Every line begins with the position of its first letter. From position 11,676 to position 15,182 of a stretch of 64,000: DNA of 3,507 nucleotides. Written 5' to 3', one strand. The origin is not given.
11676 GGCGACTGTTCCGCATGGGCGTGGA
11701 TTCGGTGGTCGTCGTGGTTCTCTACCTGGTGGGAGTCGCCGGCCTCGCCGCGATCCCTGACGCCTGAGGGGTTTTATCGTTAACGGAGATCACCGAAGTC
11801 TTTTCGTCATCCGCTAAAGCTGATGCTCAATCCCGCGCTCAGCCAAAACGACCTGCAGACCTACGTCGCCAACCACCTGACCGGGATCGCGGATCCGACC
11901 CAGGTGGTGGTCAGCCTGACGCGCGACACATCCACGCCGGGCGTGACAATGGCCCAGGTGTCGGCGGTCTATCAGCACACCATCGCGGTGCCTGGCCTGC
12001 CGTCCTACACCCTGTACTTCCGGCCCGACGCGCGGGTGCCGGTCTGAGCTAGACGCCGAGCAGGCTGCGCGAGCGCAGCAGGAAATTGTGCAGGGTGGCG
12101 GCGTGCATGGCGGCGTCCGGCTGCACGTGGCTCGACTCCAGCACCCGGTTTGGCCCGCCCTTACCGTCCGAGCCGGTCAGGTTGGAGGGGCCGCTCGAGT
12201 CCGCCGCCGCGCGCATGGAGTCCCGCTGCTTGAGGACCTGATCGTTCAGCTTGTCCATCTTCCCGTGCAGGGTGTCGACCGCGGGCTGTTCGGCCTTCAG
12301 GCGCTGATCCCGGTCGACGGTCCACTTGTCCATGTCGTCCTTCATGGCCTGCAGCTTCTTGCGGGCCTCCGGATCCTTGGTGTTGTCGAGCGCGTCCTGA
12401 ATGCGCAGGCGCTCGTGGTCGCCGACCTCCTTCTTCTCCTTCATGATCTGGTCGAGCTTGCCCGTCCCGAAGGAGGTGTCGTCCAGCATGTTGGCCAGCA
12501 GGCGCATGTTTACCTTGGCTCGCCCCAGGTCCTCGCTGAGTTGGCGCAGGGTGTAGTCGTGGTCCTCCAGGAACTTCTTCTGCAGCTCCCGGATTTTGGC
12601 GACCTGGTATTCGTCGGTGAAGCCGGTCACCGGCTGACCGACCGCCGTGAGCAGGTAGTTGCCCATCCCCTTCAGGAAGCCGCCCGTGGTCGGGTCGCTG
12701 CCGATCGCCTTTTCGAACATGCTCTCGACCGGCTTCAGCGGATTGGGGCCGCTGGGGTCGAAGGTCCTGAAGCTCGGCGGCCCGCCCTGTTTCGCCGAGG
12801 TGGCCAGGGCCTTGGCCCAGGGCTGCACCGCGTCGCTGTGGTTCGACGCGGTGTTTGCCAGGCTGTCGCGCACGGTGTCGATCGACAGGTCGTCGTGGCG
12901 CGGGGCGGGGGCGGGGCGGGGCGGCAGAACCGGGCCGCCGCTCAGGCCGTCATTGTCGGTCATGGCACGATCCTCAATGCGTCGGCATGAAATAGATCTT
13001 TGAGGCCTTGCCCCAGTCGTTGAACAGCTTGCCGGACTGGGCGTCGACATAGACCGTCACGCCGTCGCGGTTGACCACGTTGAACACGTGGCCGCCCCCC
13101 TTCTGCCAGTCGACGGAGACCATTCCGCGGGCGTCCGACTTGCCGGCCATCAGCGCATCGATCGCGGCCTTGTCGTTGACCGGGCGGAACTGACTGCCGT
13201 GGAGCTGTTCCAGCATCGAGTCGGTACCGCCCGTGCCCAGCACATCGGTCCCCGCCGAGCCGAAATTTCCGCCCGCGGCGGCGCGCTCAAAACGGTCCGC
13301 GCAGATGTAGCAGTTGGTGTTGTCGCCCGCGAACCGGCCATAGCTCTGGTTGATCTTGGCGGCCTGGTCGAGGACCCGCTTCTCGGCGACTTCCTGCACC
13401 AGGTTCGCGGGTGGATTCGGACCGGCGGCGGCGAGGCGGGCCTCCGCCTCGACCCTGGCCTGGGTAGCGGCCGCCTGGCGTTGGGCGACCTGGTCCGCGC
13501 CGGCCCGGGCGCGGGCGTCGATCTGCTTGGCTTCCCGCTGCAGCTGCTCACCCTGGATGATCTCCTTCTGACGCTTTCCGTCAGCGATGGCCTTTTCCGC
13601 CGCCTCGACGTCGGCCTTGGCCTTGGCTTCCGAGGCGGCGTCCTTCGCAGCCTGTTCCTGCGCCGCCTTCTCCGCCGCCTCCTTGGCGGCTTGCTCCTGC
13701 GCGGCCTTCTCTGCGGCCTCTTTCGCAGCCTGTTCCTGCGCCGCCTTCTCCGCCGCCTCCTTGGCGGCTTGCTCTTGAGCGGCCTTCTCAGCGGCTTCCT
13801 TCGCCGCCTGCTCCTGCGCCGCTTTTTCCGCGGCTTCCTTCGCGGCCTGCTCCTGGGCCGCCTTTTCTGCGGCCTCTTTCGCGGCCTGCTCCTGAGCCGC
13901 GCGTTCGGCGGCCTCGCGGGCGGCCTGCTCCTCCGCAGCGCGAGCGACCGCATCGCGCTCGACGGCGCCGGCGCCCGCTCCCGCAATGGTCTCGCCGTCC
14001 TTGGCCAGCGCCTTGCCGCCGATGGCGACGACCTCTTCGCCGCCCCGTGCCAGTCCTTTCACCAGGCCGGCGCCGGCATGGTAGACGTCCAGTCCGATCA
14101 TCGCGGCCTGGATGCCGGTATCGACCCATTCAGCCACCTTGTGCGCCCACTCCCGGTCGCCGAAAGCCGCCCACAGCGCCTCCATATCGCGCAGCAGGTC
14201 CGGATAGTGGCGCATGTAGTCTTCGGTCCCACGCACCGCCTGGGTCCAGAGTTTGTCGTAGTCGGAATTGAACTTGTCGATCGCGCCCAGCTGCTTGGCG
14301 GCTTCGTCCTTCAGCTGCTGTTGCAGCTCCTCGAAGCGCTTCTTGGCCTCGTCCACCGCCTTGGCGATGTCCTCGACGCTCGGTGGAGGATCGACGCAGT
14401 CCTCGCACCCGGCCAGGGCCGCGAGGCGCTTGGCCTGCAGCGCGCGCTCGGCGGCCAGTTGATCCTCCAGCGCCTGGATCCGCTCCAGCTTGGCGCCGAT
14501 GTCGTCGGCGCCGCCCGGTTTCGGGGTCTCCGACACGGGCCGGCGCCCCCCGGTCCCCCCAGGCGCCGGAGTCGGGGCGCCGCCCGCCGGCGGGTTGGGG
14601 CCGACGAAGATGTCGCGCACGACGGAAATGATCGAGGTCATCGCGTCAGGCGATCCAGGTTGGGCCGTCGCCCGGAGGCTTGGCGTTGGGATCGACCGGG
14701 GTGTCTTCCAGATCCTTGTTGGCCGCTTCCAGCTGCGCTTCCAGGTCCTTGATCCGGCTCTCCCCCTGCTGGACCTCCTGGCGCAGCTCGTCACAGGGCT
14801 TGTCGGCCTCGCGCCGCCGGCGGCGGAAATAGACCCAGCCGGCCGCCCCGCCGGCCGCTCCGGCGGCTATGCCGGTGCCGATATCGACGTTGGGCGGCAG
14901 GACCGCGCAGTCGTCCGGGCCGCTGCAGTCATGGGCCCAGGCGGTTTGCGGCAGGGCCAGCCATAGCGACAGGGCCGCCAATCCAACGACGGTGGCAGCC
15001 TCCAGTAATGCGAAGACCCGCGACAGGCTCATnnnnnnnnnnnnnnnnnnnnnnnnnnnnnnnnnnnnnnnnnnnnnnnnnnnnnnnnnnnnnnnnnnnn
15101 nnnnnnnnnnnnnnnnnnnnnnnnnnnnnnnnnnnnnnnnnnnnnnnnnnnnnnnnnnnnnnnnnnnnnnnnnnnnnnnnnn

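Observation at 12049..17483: Translationally coupled five-gene cassette with no recognisable family members: two polytopic membrane proteins, a bitopic coiled-coil protein, a repeat protein with a C-terminal Cys-His-Asp domain, and a charged coiled-coil protein. Candidate novel effector/export or toxin-immunity-like module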

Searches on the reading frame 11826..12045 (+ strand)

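Call 61: search_protein_families(library=pfam, proteins=[window:11826-12045:+], max_evalue=0.01)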
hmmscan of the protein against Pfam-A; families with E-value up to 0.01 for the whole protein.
window:11826-12045:+ (73 aa): 0 families

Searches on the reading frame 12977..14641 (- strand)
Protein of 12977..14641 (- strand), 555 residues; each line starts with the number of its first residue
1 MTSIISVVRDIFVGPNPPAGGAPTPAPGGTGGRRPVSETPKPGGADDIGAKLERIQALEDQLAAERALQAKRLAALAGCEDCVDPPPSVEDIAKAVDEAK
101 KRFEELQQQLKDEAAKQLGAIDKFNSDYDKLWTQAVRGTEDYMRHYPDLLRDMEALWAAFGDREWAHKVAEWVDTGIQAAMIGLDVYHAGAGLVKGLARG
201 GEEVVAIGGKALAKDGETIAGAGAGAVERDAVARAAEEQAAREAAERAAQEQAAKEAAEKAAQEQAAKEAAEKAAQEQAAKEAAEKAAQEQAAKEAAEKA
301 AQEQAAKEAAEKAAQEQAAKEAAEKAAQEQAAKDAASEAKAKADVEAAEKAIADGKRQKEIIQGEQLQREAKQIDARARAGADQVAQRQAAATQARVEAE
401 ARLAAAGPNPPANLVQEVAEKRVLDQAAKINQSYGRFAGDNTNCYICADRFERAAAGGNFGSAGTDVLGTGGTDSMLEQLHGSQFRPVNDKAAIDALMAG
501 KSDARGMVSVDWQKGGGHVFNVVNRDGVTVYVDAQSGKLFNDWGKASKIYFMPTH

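Call 3: search_protein_families(library=pfam, proteins=[window:12977-14641:-], max_evalue=1)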
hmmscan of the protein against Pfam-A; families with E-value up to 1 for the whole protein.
window:12977-14641:- (555 aa): 1 family
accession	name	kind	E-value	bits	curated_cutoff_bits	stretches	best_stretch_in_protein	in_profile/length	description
PF15644.12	Gln_amidase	-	0.00016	23.1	24.1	0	458-538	27-114/114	Papain fold toxin 1, glutamine deamidase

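Call 4: search_protein_families(library=ncbifam, proteins=[window:12977-14641:-], max_evalue=1)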
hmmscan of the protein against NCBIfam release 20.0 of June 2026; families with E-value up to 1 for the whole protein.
window:12977-14641:- (555 aa): 6 families
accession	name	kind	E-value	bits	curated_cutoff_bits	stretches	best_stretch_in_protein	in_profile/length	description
NF046048.1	NlpC_P60_DIP1281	equivalog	0.0005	19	517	1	229-414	186-374/587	DIP1281 family NlpC/P60 protein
NF003120.0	PRK04036.1-5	equivalog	0.04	12.4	671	1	244-354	65-168/547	DNA-directed DNA polymerase II small subunit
NF005423.0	PRK07003.1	equivalog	0.1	10.9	1260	1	212-406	356-551/831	DNA polymerase III subunit gamma/tau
NF004561.0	PRK05901.1-3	equivalog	0.12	11.5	582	1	237-375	59-200/537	RNA polymerase sigma factor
NF047351.1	lipase_YSIRK_Sa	exception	0.45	8.7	650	1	235-392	33-245/704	YSIRK-targeted triacylglycerol lipase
TIGR02168.1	SMC_prok_B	equivalog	0.47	8.1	567.35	0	236-398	675-843/1181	chromosome segregation protein SMC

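Call 8: find_encoding_contigs(protein=window:12977-14641:-, flank=10000, max_places=6)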
Protein window:12977-14641:- (555 aa): no gene with exactly this product is on record in the collection.

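Call 9: search_protein_families(library=padloc, proteins=[window:12977-14641:-], max_evalue=1)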
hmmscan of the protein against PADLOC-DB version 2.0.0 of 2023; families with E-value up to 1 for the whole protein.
window:12977-14641:- (555 aa): 3 families
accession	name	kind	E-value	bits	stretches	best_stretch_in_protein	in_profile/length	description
PDLC00517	JetC1|JetC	-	0.00069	16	1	55-173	763-883/1119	DUF3584 domain; MukB-like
PDLC03966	TmtA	-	0.15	7.7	1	230-387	1379-1538/1655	-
PDLC00647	ZorA3|ZorA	-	0.39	7.1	1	94-418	299-584/780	MotA/ExbB/TolQ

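Call 28: search_solved_structures(query=window:12977-14641:-, max_evalue=1, show_alignments=2)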
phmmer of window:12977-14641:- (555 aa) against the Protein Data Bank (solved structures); distinct sequences matched with E-value up to 1: 2.
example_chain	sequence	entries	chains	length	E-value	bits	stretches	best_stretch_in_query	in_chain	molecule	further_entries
5ghe_A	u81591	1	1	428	0.42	12.9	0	88-139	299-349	Pesticidal crystal protein Cry6Aa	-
5kuc_A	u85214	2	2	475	0.52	12.6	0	87-139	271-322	Pesticidal crystal protein Cry6Aa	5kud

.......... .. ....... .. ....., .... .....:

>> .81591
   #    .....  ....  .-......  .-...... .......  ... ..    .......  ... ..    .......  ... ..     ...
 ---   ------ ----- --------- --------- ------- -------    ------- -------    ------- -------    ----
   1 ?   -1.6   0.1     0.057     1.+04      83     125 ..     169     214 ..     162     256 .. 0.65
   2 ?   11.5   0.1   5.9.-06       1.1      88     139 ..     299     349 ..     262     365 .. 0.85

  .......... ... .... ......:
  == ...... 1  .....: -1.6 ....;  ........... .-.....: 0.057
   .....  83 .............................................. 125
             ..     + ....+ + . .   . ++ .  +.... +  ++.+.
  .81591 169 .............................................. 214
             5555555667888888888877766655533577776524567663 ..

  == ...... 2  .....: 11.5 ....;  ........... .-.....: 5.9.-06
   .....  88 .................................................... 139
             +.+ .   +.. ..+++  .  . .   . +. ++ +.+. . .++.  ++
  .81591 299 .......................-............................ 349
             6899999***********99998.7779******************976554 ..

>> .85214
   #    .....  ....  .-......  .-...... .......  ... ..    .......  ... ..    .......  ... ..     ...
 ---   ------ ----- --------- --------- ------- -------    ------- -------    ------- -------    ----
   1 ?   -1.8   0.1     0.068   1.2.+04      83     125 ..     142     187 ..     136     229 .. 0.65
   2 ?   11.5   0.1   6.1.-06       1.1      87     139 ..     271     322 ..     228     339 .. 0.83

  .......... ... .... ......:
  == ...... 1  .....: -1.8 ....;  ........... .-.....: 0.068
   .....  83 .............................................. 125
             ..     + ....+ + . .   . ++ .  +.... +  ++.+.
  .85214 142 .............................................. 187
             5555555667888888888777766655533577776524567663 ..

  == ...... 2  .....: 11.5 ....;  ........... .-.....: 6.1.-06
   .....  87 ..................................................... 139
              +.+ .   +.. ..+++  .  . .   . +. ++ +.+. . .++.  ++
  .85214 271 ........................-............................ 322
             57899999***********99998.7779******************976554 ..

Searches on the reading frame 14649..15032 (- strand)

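Call 3: search_protein_families(library=pfam, proteins=[window:14649-15032:-], max_evalue=1)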
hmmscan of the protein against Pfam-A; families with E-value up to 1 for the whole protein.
window:14649-15032:- (128 aa): 14 families
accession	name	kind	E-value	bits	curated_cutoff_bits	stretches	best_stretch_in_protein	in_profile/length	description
PF23991.1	DUF7310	-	0.026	15.4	40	1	73-104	25-56/83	Coiled-coil region of unknown function (DUF7310)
PF07926.17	TPR_MLP1_2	-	0.044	14.3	36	1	80-110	59-89/129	TPR/MLP1/MLP2-like protein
PF09769.14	ApoO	-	0.044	14.1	31.4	0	68-112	19-63/131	Apolipoprotein O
PF24627.1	PUMA_CC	-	0.045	14.2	30.1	1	71-109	8-46/74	PUMA coiled-coil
PF10018.14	Med4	-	0.051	13.7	26.9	1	81-115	32-66/190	Vitamin-D-receptor interacting Mediator subunit 4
PF00746.26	Gram_pos_anchor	-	0.083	13.3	20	1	51-75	18-42/43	LPXTG cell wall anchor motif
PF09304.16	Cortex-I_coil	-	0.09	13.4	60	1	73-110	39-76/107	Cortexillin coiled-coil region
PF04508.17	Pox_A_type_inc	-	0.098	13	21.4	1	85-104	1-20/23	Viral A-type inclusion protein repeat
PF13600.11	DUF4140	-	0.13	13.2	27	1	71-108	57-95/98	N-terminal domain of unknown function (DUF4140)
PF12072.13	RNase_Y_N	-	0.13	12.1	32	1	71-110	64-103/201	RNase Y N-terminal region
PF04108.17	ATG17_like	-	0.17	11.8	43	1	69-121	47-99/355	Autophagy protein ATG17-like domain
PF19706.4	DUF6203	-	0.19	12.1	26.7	1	63-81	24-41/54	Family of unknown function (DUF6203)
PF02496.21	ABA_WDS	-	0.21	12.5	25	1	51-78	46-73/78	ABA/WDS induced protein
PF10101.14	DUF2339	-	0.25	10.5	33.6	1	43-73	28-58/659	Predicted membrane protein (DUF2339)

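Call 4: search_protein_families(library=ncbifam, proteins=[window:14649-15032:-], max_evalue=1)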
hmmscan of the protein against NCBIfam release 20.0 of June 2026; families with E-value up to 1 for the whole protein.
window:14649-15032:- (128 aa): 10 families
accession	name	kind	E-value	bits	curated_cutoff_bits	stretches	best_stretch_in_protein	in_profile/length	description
TIGR03901.2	MYXO-CTERM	domain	0.013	15.8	20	1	54-74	15-34/34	MYXO-CTERM sorting domain-containing protein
NF051874.1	PVV_CTERM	equivalog_domain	0.019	14.7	27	1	54-76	11-35/38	PVV-CTERM domain-containing choice-of-anchor G protein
NF045487.1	ASRP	equivalog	0.038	12.6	300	1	70-110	354-394/593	archaea-specific SMC-related protein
NF058571.1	GVDTG_CTERM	domain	0.039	14.2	29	1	51-72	23-44/44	GVDTG sorting domain-containing protein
NF041035.1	Rad50_Halo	equivalog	0.056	11.8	1000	1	70-116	362-408/883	DNA double-strand break repair ATPase Rad50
TIGR00293.1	TIGR00293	equivalog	0.06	13.5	53.9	1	49-106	72-128/129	prefoldin subunit alpha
NF002572.0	PRK02224.1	equivalog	0.079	11.2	1087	1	70-115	362-407/888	DNA double-strand break repair ATPase Rad50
TIGR00414.1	serS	equivalog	0.25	10.3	301.65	1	73-111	65-102/418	serine--tRNA ligase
TIGR01167.1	LPXTG_anchor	domain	0.28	11.9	15.9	1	55-74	14-33/34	LPXTG cell wall anchor domain-containing protein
TIGR01843.1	type_I_hlyD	subfamily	0.34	9.8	208.65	1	69-109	134-174/422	HlyD family type I secretion periplasmic adaptor subunit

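Call 9: search_protein_families(library=padloc, proteins=[window:14649-15032:-], max_evalue=1)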
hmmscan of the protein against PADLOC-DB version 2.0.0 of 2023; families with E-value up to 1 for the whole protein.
window:14649-15032:- (128 aa): 1 family
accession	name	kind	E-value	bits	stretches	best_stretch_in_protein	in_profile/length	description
PDLC03863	LmuB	-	0.027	11.1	1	69-117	353-400/610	-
